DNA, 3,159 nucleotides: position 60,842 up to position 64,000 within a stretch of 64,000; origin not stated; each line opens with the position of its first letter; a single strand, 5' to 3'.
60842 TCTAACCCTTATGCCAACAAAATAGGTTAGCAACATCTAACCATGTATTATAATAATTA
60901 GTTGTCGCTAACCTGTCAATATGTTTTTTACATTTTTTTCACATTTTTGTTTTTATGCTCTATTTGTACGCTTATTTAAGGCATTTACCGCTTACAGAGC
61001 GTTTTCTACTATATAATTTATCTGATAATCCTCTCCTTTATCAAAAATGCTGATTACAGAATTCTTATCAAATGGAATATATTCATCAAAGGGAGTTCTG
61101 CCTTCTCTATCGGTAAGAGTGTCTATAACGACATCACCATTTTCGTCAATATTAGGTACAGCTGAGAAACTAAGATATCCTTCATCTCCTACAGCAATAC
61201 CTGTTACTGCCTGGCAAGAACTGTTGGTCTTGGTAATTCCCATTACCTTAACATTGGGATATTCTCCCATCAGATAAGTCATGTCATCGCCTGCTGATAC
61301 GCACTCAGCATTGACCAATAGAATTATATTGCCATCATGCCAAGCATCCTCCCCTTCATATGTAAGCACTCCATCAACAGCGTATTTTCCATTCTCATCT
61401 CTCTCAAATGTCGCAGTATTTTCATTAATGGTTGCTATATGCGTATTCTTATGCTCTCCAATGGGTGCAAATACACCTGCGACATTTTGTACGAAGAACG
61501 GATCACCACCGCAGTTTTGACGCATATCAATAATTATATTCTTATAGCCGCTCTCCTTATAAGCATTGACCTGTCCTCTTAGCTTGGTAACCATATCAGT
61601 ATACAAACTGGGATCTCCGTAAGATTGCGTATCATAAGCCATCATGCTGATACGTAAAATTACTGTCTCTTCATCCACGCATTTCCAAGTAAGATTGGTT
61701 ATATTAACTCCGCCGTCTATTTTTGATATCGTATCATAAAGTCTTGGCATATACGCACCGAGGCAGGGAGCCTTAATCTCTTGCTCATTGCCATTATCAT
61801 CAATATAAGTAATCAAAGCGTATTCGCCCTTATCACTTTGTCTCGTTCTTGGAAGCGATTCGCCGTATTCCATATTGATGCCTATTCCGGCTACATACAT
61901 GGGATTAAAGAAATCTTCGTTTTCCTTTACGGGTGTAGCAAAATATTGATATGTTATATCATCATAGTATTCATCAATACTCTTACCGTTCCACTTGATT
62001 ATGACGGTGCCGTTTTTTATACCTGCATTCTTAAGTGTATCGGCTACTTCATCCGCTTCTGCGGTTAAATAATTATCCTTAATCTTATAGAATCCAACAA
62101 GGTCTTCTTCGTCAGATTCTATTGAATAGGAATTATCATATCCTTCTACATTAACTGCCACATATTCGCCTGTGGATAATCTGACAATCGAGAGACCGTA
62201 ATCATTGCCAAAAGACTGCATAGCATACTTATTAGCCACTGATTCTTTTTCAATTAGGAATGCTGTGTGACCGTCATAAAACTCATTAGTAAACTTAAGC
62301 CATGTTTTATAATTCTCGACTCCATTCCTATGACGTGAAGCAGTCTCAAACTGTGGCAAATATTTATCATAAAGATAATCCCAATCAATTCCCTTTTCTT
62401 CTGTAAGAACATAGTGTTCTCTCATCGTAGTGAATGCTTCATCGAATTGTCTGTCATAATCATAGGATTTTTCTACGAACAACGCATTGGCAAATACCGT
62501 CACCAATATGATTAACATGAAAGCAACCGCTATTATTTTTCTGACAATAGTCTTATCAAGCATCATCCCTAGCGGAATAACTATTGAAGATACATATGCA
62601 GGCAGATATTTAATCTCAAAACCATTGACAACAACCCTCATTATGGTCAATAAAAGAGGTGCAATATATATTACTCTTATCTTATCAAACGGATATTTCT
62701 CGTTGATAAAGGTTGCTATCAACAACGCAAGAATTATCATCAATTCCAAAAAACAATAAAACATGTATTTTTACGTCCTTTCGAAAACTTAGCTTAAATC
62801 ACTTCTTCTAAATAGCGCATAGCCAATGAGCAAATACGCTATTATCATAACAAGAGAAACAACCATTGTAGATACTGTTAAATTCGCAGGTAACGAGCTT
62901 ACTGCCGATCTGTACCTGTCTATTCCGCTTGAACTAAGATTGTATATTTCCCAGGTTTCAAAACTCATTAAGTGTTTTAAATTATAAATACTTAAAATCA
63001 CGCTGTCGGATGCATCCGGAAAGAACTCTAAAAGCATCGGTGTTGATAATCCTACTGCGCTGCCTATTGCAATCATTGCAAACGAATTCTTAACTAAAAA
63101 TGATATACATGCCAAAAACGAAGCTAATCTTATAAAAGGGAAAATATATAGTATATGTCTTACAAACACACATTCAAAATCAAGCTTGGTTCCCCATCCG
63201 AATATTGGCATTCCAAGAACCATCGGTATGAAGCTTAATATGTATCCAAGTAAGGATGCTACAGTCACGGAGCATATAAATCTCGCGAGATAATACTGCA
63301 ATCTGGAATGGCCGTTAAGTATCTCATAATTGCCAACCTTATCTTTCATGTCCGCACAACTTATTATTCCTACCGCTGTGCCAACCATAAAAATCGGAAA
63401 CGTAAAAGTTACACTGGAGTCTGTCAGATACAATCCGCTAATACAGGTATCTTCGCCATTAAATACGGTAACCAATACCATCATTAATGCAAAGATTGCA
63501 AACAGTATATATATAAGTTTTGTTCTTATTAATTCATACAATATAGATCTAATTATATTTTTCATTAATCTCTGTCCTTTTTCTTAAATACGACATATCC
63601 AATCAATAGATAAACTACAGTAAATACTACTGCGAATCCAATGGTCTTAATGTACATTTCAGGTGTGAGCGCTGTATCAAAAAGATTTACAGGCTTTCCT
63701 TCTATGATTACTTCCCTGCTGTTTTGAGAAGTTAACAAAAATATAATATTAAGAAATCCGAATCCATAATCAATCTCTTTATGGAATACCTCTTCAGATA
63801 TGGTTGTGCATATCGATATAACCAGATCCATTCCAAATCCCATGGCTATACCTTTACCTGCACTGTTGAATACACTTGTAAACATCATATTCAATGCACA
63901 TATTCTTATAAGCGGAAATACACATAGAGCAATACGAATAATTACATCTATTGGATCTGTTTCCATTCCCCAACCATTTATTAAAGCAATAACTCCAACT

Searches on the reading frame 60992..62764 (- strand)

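Call 9: search_protein_families(library=pfam, proteins=[window:60992-62764:-], max_evalue=0.0001)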
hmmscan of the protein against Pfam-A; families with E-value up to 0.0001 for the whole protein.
window:60992-62764:- (590 aa): 2 families
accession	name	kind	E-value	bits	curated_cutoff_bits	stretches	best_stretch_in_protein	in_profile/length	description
PF03572.23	Peptidase_S41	-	1.8e-10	41.1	24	1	393-531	16-139/165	Peptidase family S41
PF14684.11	Tricorn_C1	-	6.9e-08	32.7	24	1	105-140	7-42/59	Tricorn protease C1 domain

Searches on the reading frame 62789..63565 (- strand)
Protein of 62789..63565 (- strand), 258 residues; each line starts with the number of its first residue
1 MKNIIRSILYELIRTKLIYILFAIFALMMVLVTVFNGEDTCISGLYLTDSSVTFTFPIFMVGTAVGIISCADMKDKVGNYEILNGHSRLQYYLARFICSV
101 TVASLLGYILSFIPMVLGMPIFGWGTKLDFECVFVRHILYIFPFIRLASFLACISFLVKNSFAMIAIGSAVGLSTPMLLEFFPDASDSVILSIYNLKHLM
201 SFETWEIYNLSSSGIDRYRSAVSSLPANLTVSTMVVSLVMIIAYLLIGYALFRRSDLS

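Call 9: search_protein_families(library=pfam, proteins=[window:62789-63565:-], max_evalue=0.0001)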
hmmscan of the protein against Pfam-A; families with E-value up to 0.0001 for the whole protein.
window:62789-63565:- (258 aa): 0 families

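Call 16: find_encoding_contigs(protein=window:62789-63565:-, flank=10000, max_places=4)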
Protein window:62789-63565:- (258 aa): 7 contigs read that carry it; 4 places shown.
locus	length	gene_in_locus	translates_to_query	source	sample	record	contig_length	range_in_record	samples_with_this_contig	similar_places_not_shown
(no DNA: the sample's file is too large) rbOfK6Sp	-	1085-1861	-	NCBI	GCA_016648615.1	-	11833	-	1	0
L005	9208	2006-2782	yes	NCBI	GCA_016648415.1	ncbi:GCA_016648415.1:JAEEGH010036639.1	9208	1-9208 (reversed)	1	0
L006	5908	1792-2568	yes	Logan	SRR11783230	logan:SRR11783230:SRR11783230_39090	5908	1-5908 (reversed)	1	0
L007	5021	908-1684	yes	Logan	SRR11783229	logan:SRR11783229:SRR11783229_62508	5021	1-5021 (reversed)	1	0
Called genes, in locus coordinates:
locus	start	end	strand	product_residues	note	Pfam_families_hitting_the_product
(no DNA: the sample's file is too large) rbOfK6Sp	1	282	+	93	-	?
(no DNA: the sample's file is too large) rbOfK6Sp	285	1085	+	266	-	PF12679:ABC2_membrane_2 (weak)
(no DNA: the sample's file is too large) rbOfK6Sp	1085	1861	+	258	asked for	-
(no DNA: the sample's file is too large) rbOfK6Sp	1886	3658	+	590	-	PF14684:Tricorn_C1 (weak), PF03572:Peptidase_S41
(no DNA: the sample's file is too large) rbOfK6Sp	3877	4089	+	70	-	PF04023:FeoA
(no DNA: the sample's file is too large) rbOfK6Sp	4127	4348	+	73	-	PF04023:FeoA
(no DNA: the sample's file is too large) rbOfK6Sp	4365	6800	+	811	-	PF01926:MMR_HSR1, PF02421:FeoB_N, PF17910:FeoB_Cyto, PF07670:Gate, PF07664:FeoB_C, PF07670:Gate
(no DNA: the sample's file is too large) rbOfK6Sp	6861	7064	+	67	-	-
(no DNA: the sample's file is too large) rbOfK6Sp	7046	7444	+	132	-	PF01325:Fe_dep_repress, PF02742:Fe_dep_repr_C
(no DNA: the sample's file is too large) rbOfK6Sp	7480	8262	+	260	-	PF02535:Zip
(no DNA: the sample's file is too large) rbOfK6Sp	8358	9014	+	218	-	PF00440:TetR_N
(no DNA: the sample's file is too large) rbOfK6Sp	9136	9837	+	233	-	PF00005:ABC_tran, PF02463:SMC_N (faint), PF13304:AAA_21 (faint)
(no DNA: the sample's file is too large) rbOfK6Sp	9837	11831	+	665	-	?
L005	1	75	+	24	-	?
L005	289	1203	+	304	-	PF00005:ABC_tran, PF13304:AAA_21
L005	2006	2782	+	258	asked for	-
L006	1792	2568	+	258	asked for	-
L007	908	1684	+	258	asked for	-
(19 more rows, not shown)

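Call 51: find_encoding_contigs(protein=window:62789-63565:-, flank=10000, max_places=10)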
Protein window:62789-63565:- (258 aa): 7 contigs read that carry it; 6 places shown.
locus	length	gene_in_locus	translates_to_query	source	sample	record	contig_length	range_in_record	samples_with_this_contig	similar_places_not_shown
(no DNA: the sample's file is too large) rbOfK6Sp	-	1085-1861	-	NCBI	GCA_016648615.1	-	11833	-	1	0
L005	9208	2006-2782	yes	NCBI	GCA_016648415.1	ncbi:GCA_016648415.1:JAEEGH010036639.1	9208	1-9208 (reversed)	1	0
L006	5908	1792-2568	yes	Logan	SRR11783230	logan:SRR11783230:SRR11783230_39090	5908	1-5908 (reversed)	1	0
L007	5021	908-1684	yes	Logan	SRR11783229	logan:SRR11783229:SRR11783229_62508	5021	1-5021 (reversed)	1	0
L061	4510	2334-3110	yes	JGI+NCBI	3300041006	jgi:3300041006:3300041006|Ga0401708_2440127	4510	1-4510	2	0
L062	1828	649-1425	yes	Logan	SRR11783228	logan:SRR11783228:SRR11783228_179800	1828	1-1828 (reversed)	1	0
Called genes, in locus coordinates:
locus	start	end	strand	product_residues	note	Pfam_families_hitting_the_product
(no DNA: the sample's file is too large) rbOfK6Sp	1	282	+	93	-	?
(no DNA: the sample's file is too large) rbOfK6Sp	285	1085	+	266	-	PF12679:ABC2_membrane_2 (weak)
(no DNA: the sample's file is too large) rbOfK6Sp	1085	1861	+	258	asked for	-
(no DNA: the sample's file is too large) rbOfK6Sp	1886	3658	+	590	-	PF14684:Tricorn_C1 (weak), PF03572:Peptidase_S41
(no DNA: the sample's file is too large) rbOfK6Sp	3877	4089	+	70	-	PF04023:FeoA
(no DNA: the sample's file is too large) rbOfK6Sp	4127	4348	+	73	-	PF04023:FeoA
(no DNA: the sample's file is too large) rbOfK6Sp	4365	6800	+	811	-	PF01926:MMR_HSR1, PF02421:FeoB_N, PF17910:FeoB_Cyto, PF07670:Gate, PF07664:FeoB_C, PF07670:Gate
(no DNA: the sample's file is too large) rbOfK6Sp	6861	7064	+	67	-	-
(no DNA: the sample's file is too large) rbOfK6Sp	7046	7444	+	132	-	PF01325:Fe_dep_repress, PF02742:Fe_dep_repr_C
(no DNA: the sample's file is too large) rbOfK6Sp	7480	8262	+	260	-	PF02535:Zip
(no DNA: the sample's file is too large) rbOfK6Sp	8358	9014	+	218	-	PF00440:TetR_N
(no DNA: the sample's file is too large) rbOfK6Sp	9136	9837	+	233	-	PF00005:ABC_tran, PF02463:SMC_N (faint), PF13304:AAA_21 (faint)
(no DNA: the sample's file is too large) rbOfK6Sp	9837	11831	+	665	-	?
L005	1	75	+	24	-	?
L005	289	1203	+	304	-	PF00005:ABC_tran, PF13304:AAA_21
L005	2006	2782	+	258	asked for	-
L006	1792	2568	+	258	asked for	-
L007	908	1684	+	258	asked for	-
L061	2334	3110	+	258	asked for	-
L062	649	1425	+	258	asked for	-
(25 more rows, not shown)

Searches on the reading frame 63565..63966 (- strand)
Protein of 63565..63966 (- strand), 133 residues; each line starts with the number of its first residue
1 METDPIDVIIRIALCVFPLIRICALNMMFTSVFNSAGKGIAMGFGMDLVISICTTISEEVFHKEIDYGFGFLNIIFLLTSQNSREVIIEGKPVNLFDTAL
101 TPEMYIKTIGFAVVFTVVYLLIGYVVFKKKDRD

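Call 9: search_protein_families(library=pfam, proteins=[window:63565-63966:-], max_evalue=0.0001)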
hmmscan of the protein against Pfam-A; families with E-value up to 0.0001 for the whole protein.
window:63565-63966:- (133 aa): 0 families

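Call 50: find_encoding_contigs(protein=window:63565-63966:-, flank=10000, max_places=10)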
Protein window:63565-63966:- (133 aa): no gene with exactly this product is on record in the collection.
